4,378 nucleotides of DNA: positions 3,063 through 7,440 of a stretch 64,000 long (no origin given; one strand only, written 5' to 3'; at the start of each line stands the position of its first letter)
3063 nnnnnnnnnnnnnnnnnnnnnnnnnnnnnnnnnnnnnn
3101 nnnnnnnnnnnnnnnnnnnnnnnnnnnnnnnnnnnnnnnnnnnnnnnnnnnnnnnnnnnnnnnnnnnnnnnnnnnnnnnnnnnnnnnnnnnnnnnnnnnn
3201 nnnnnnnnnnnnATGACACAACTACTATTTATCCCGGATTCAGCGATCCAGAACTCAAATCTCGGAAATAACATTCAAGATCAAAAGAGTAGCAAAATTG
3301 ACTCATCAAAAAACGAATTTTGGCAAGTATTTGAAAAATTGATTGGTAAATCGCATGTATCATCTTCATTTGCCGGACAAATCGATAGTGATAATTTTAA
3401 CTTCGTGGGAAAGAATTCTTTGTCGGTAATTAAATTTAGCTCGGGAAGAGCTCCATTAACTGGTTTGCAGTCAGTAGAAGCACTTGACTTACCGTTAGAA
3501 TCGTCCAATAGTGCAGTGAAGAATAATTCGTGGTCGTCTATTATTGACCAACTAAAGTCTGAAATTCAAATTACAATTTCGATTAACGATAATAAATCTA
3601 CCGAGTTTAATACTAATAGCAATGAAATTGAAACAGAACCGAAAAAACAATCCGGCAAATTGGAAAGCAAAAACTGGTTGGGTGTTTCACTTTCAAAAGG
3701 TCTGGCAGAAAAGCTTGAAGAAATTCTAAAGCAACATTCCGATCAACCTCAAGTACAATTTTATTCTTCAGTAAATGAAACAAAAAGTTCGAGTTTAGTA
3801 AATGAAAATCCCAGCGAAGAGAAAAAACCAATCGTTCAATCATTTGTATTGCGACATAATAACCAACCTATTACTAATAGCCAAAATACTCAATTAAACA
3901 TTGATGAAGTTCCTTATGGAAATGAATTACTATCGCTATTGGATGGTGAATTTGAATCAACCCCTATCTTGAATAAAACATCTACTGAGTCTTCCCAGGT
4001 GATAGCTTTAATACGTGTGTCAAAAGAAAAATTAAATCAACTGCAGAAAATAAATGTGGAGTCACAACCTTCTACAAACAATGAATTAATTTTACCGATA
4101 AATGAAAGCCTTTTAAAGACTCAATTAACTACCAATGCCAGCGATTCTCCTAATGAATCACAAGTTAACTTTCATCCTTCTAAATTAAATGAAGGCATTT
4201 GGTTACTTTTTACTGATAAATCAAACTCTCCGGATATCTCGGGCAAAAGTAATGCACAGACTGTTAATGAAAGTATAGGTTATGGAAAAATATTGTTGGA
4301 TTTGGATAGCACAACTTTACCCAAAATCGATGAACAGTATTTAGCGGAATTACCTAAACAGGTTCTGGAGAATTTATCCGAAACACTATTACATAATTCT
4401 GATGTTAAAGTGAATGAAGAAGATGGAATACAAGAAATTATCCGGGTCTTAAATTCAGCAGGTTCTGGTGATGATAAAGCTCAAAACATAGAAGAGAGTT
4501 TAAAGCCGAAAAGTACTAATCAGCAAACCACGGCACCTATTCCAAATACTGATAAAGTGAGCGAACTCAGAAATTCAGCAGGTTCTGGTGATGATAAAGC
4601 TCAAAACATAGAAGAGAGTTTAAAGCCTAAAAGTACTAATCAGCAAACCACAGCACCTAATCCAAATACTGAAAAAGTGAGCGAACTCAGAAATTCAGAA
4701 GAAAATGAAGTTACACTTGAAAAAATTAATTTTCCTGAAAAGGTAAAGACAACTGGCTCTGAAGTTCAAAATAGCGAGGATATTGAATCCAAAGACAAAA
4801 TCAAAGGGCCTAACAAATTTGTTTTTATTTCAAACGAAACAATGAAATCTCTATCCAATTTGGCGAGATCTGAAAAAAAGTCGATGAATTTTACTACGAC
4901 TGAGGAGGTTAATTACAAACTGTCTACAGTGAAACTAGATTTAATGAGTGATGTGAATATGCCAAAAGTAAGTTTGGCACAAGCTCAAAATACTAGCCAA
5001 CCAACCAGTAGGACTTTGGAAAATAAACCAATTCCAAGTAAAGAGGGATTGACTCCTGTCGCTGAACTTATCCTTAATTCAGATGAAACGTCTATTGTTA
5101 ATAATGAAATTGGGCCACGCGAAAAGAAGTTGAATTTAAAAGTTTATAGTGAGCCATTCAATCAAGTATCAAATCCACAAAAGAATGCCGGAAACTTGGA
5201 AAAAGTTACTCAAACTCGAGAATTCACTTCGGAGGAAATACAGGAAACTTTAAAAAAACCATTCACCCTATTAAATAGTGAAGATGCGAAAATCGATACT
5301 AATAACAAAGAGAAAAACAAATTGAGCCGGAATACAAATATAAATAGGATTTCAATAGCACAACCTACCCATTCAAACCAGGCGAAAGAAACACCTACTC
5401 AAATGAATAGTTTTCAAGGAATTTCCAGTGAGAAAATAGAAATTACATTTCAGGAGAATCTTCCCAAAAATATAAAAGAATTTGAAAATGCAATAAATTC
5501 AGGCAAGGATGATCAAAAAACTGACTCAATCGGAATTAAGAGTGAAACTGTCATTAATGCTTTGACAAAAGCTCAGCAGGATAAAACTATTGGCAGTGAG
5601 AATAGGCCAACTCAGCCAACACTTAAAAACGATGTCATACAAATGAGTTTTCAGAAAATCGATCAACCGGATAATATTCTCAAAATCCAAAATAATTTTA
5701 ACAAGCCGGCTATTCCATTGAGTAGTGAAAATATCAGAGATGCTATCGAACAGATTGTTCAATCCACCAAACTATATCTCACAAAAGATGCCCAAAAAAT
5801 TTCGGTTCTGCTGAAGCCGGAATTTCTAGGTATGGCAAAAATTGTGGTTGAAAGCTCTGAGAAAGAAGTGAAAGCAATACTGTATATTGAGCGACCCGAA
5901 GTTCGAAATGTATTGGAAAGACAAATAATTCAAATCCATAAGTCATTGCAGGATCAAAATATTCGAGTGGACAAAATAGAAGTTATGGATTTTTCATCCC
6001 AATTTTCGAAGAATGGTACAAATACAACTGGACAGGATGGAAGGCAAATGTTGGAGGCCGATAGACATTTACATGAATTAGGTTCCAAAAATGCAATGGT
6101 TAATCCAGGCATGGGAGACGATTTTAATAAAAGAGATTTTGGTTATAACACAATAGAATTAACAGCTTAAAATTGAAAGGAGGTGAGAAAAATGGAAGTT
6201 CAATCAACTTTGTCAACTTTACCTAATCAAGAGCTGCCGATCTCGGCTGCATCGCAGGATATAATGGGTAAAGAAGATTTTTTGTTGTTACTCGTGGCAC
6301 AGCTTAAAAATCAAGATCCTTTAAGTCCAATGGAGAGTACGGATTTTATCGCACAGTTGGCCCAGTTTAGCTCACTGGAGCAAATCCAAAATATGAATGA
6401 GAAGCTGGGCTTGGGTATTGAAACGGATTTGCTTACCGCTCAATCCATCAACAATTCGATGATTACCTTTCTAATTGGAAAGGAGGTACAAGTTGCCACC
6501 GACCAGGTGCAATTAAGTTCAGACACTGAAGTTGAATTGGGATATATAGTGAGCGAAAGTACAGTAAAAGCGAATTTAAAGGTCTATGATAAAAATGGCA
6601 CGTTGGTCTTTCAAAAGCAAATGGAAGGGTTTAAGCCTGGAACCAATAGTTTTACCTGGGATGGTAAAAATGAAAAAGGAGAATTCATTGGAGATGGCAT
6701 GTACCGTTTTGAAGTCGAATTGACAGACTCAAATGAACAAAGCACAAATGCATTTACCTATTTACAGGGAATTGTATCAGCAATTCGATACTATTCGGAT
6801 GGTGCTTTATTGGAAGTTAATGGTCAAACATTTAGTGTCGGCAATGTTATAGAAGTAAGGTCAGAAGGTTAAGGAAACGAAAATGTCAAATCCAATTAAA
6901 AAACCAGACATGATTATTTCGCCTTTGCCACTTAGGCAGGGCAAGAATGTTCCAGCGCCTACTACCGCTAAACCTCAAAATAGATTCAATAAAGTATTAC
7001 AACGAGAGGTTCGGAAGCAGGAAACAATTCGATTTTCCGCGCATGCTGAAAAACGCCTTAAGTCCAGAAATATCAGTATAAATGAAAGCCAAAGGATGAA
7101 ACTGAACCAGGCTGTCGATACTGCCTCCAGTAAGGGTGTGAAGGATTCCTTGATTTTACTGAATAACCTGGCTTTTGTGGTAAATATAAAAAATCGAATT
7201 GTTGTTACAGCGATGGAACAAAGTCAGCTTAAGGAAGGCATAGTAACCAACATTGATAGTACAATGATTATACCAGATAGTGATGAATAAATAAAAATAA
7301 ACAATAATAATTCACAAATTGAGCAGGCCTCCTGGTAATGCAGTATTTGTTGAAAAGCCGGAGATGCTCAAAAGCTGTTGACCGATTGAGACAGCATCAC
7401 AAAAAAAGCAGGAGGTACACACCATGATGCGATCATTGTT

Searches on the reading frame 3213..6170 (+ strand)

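Call 51: search_protein_families(library=pfam, proteins=[window:3213-6170:+])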
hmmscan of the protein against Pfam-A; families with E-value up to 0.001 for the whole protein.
window:3213-6170:+ (985 aa): 1 family
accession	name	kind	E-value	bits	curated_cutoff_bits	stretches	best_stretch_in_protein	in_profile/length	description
PF02120.21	Flg_hook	-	3.4e-10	40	29.8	1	857-925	9-77/85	Flagellar hook-length control protein FliK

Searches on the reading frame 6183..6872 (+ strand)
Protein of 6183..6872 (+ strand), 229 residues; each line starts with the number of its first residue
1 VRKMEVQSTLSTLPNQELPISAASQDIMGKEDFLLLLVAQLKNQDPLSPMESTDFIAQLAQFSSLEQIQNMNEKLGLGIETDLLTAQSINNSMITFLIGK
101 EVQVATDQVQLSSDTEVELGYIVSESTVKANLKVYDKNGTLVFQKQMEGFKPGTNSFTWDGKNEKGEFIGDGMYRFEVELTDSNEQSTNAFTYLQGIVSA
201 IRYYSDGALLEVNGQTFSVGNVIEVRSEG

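Call 51: search_protein_families(library=pfam, proteins=[window:6183-6872:+])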
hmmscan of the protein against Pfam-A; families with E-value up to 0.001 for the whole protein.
window:6183-6872:+ (229 aa): 3 families
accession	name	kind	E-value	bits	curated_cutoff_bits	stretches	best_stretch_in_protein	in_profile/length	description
PF03963.19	FlgD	-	2.8e-23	82.4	27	1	16-75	14-73/75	Flagellar hook capping protein - N-terminal region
PF13860.13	FlgD_ig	-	5e-13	49.3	27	1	107-182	2-77/79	FlgD Ig-like domain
PF13585.12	CHU_C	-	4.3e-06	27.2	27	1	125-193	24-85/86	CHU_C Type IX secretion signal domain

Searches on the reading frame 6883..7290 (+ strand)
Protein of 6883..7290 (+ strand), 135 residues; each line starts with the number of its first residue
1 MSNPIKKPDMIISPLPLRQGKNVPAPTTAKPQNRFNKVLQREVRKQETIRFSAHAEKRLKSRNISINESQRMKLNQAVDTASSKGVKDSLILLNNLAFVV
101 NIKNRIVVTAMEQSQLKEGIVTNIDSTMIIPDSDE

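Call 51: search_protein_families(library=pfam, proteins=[window:6883-7290:+])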
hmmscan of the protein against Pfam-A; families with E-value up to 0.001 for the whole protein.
window:6883-7290:+ (135 aa): 1 family
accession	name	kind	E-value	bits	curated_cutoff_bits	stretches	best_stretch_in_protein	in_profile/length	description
PF12611.13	Flagellar_put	-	5.6e-08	32.9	21.1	1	107-129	2-24/24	Putative flagellar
